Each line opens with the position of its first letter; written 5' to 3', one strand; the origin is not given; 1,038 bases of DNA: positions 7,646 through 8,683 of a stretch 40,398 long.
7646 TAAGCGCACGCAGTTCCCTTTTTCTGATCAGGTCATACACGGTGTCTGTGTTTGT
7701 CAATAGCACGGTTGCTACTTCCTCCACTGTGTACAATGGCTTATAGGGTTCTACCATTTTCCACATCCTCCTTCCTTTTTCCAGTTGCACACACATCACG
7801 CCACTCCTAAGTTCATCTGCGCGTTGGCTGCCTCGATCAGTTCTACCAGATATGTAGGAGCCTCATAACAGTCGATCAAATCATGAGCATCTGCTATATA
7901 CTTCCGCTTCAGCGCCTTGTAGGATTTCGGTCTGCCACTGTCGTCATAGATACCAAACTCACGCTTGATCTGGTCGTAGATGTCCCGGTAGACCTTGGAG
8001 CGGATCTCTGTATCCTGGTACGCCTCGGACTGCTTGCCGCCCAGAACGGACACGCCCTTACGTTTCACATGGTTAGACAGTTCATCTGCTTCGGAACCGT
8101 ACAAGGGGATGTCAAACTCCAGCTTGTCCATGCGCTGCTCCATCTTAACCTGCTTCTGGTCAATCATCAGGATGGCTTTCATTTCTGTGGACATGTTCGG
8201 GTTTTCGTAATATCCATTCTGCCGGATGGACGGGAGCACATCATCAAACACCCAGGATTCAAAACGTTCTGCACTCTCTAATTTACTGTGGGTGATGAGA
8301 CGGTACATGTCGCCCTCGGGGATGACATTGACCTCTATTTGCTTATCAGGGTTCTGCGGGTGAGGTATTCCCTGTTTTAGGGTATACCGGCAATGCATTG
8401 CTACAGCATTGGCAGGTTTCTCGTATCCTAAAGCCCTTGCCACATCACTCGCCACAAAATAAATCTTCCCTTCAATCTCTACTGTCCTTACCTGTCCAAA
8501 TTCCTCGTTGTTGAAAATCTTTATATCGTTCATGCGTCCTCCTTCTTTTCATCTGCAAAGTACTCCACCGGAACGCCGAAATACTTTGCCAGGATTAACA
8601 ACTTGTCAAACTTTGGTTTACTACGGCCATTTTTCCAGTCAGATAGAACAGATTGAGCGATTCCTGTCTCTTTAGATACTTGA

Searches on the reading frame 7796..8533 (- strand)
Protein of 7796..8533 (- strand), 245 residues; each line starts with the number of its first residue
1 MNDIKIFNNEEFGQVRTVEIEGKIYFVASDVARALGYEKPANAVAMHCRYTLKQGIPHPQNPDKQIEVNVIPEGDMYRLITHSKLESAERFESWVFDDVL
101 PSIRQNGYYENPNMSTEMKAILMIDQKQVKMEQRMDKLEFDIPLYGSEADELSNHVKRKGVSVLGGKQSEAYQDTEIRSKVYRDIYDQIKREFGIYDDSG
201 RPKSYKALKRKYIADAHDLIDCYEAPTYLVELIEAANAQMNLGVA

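Call 98: search_protein_families(library=phrogs, proteins=[window:7796-8533:-], max_evalue=0.00001)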
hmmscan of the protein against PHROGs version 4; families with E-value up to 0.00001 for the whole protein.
window:7796-8533:- (245 aa): 12 families
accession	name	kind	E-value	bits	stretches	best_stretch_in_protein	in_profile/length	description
phrog_463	-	transcription regulation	6.4e-65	220.1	1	1-243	2-248/250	anti-repressor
phrog_2899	-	transcription regulation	6e-42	145.1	1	1-141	4-148/263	anti-repressor Ant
phrog_130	-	transcription regulation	4.2e-39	135.9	1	1-133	157-293/480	anti-repressor Ant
phrog_2593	-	transcription regulation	1.4e-25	91.5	1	11-132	26-155/255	anti-repressor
phrog_2011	-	transcription regulation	4.4e-21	76.8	1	5-113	2-120/275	anti-repressor Ant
phrog_7940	-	unknown function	4.4e-21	76.6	1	1-131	1-132/252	-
phrog_245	-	transcription regulation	5.7e-21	76.3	1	7-122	46-145/319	anti-repressor Ant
phrog_5060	-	transcription regulation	1.1e-20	75.7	1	7-133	10-142/224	anti-repressor Ant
phrog_25722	-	unknown function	5.1e-19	69.6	1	1-118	1-118/150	-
phrog_9976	-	transcription regulation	1.6e-18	68.2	1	5-134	4-131/188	anti-repressor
phrog_2977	-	transcription regulation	6e-17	62.8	1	1-86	61-148/150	anti-repressor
phrog_373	-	transcription regulation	1.1e-13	52.2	1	86-231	172-315/373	anti-repressor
